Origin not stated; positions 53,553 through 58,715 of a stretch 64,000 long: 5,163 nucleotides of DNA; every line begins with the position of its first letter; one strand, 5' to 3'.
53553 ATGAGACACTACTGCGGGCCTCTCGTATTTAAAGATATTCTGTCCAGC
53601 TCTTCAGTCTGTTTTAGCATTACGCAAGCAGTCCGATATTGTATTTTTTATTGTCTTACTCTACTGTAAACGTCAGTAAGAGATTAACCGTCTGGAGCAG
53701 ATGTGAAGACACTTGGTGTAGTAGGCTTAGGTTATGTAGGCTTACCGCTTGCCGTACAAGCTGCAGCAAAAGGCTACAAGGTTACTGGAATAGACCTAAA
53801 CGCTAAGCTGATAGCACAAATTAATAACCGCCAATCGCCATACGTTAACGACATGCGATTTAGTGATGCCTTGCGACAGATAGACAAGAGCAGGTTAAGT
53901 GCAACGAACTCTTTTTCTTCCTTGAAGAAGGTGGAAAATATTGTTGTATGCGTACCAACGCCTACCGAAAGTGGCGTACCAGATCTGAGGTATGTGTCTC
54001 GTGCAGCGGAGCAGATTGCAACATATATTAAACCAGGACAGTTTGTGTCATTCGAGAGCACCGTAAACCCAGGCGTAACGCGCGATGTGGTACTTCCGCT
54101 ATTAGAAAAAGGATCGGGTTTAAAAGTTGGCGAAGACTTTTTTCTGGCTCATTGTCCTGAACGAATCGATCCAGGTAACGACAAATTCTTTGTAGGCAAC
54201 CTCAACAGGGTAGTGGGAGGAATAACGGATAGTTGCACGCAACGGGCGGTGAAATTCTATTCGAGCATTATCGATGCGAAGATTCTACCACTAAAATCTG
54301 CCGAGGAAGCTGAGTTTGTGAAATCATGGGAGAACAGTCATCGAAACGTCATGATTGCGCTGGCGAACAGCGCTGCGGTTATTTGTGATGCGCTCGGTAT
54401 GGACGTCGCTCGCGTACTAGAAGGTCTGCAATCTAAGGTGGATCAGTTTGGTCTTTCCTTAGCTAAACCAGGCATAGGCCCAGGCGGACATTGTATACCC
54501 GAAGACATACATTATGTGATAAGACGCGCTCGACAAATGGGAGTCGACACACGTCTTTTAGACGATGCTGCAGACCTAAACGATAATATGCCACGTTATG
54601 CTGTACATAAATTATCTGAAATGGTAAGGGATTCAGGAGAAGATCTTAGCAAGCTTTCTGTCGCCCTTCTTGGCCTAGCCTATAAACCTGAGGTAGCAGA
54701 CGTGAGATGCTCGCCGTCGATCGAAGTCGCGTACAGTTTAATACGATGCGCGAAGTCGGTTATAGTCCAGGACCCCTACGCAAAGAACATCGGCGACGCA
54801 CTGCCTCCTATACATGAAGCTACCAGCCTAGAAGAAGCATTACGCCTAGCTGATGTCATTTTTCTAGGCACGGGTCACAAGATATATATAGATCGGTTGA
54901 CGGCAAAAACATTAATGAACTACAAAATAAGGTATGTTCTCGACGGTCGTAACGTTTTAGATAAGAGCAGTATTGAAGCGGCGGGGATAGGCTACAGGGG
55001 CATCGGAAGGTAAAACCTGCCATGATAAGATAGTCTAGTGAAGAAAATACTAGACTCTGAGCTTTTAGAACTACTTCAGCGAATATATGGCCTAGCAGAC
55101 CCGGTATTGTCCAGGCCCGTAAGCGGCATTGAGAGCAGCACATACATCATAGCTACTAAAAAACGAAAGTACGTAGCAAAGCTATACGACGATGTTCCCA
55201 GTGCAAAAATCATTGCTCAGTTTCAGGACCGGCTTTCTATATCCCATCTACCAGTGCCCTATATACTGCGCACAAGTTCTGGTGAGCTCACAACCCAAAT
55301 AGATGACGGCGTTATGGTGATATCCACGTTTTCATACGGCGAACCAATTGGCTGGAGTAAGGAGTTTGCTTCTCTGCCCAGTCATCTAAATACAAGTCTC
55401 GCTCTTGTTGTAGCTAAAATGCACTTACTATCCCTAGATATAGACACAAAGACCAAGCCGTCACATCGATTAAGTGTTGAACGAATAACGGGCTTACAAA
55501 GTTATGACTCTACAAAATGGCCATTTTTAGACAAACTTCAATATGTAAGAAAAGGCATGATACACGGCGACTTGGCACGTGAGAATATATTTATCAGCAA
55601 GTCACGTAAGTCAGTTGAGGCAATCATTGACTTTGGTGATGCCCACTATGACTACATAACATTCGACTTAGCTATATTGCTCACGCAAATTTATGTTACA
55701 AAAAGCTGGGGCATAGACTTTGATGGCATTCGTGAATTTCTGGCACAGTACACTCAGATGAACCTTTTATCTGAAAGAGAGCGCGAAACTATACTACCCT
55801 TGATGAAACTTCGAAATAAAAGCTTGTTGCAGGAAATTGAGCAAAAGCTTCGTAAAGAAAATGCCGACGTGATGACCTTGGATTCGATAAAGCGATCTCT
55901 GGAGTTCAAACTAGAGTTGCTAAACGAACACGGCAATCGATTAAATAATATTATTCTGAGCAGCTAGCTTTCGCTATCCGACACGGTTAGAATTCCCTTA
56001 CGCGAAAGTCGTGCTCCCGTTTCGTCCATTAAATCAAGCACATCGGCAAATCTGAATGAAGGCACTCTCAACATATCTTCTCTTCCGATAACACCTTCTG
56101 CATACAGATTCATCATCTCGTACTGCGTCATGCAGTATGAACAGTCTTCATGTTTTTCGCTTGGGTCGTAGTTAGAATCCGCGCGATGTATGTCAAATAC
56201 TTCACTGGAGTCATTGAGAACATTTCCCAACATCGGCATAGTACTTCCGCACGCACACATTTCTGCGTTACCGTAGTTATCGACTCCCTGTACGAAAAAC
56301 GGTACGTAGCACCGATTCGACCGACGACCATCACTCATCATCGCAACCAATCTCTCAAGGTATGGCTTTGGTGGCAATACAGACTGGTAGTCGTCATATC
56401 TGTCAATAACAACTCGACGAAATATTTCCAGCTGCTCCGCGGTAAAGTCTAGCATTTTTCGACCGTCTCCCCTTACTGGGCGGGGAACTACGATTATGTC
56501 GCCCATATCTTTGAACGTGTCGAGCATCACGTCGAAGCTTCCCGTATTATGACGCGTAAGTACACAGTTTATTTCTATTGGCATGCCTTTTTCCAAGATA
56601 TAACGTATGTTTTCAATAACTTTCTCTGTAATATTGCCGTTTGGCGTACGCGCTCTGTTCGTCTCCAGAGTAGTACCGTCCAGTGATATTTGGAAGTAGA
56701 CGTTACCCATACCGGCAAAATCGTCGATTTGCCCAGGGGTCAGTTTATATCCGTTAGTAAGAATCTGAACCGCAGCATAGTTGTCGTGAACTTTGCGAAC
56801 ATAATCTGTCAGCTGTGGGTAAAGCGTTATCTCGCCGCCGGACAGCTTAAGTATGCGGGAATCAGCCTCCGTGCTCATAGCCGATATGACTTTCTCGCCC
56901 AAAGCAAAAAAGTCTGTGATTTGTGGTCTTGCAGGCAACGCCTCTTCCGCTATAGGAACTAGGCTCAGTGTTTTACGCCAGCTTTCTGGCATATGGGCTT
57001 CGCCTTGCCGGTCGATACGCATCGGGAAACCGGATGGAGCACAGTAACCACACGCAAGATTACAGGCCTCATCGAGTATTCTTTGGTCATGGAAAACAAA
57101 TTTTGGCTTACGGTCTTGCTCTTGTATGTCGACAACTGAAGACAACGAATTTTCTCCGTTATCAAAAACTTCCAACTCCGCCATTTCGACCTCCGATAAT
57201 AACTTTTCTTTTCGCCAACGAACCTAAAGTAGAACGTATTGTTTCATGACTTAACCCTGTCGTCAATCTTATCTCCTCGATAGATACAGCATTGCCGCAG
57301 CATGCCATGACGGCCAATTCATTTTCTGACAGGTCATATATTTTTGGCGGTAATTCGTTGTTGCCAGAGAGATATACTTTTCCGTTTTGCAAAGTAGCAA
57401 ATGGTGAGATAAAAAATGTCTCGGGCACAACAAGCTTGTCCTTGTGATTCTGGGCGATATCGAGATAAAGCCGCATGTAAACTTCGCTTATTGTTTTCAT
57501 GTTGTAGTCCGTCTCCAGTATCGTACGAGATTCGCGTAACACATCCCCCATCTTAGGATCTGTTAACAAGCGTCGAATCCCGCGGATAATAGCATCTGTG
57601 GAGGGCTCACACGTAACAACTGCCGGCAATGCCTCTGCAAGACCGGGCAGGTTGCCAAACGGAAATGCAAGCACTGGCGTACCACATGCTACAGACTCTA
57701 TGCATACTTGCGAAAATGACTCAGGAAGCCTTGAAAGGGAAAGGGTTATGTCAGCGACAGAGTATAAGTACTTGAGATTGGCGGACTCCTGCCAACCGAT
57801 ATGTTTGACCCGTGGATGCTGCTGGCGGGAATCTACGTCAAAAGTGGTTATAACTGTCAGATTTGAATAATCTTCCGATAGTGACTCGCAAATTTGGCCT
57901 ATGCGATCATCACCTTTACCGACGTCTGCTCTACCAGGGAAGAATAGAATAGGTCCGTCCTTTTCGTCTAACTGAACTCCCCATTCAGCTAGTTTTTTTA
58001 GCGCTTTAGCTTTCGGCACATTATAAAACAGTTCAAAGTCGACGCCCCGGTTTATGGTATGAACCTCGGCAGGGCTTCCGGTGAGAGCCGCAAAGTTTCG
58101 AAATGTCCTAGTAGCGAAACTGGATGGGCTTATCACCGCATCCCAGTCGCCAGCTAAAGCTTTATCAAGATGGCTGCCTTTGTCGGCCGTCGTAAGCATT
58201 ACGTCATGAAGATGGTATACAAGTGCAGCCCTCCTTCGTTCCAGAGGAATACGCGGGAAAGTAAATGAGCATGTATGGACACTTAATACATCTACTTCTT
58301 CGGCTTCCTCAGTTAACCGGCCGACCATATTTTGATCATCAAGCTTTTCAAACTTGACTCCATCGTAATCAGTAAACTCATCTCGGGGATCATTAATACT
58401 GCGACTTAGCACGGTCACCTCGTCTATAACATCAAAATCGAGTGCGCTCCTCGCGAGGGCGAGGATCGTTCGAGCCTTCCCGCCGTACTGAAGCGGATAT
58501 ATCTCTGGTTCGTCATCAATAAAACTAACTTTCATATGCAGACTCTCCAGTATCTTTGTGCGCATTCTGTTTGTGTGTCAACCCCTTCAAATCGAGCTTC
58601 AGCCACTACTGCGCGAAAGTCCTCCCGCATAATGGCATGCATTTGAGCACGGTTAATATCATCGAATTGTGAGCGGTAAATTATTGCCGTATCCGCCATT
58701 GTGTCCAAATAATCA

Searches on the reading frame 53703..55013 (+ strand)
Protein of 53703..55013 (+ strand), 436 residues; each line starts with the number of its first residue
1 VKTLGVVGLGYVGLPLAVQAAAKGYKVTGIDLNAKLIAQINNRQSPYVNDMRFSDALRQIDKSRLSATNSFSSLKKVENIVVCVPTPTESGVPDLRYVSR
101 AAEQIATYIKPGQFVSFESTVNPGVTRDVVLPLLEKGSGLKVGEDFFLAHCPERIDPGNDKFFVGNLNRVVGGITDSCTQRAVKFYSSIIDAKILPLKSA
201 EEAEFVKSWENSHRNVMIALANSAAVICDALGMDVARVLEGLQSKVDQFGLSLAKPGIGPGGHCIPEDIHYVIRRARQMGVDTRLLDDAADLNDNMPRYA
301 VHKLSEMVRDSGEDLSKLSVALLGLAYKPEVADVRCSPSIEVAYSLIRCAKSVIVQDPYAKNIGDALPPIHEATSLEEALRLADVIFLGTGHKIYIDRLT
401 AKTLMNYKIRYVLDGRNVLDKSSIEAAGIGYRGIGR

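Call 42: search_protein_families(library=pfam, proteins=[window:53703-55013:+], max_evalue=0.001)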
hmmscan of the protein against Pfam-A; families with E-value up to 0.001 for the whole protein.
window:53703-55013:+ (436 aa): 6 families
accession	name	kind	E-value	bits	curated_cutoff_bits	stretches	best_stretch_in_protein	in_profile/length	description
PF03721.20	UDPG_MGDP_dh_N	-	8.5e-40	136.8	27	1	4-182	3-183/187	UDP-glucose/GDP-mannose dehydrogenase family, NAD binding domain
PF00984.24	UDPG_MGDP_dh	-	5.9e-23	81.2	25.4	1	201-294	1-93/94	UDP-glucose/GDP-mannose dehydrogenase family, central domain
PF03720.21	UDPG_MGDP_dh_C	-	1.4e-16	61.2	30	1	321-421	1-103/103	UDP-glucose/GDP-mannose dehydrogenase family, UDP binding domain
PF03446.21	NAD_binding_2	-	3e-06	27.8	21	1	4-133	2-107/161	NAD binding domain of 6-phosphogluconate dehydrogenase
PF02826.25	2-Hacid_dh_C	-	0.00038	20.3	25.1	0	2-42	37-77/178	D-isomer specific 2-hydroxyacid dehydrogenase, NAD binding domain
PF02737.24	3HCDH_N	-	0.00077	19.9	22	0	4-81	2-83/180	3-hydroxyacyl-CoA dehydrogenase, NAD binding domain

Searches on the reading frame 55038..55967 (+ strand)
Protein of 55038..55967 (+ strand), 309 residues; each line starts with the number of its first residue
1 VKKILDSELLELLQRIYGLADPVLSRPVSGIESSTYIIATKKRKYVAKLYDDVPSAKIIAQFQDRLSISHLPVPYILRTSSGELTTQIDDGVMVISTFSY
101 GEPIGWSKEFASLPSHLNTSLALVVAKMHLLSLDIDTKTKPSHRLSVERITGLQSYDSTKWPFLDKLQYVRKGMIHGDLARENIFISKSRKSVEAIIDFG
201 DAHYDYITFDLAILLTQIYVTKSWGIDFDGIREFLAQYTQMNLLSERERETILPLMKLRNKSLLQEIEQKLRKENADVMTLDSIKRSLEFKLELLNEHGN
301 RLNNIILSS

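Call 42: search_protein_families(library=pfam, proteins=[window:55038-55967:+], max_evalue=0.001)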
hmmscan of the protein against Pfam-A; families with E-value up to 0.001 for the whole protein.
window:55038-55967:+ (309 aa): 2 families
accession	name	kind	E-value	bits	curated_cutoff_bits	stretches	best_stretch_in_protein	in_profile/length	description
PF01636.29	APH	-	1.2e-16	61.6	23.2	1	26-242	4-229/239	Phosphotransferase enzyme family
PF19974.5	TCAD9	-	6.8e-05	22.6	40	1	167-218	292-341/429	Ternary complex associated domain 9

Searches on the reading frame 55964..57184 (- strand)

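Call 42: search_protein_families(library=pfam, proteins=[window:55964-57184:-], max_evalue=0.001)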
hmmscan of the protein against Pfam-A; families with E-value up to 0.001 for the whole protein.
window:55964-57184:- (406 aa): 1 family
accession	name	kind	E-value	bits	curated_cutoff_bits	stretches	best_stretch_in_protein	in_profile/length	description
PF04055.27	Radical_SAM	-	8.6e-17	62.2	29.5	1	40-214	6-155/166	Radical SAM superfamily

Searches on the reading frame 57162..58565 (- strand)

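Call 42: search_protein_families(library=pfam, proteins=[window:57162-58565:-], max_evalue=0.001)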
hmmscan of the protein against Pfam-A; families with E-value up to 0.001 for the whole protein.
window:57162-58565:- (467 aa): 4 families
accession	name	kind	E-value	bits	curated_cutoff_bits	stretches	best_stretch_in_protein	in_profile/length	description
PF00534.26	Glycos_transf_1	-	4e-12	46.4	26.4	1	247-344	69-166/172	Glycosyl transferases group 1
PF13692.12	Glyco_trans_1_4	-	1.1e-07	32.6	27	1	249-336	57-142/142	Glycosyl transferases group 1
PF13524.12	Glyco_trans_1_2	-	6.1e-05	23.4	25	1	250-340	27-118/144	Glycosyl transferase-like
PF13439.12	Glyco_transf_4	-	0.00022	21.8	28.5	1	79-178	59-169/170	Glycosyltransferase Family 4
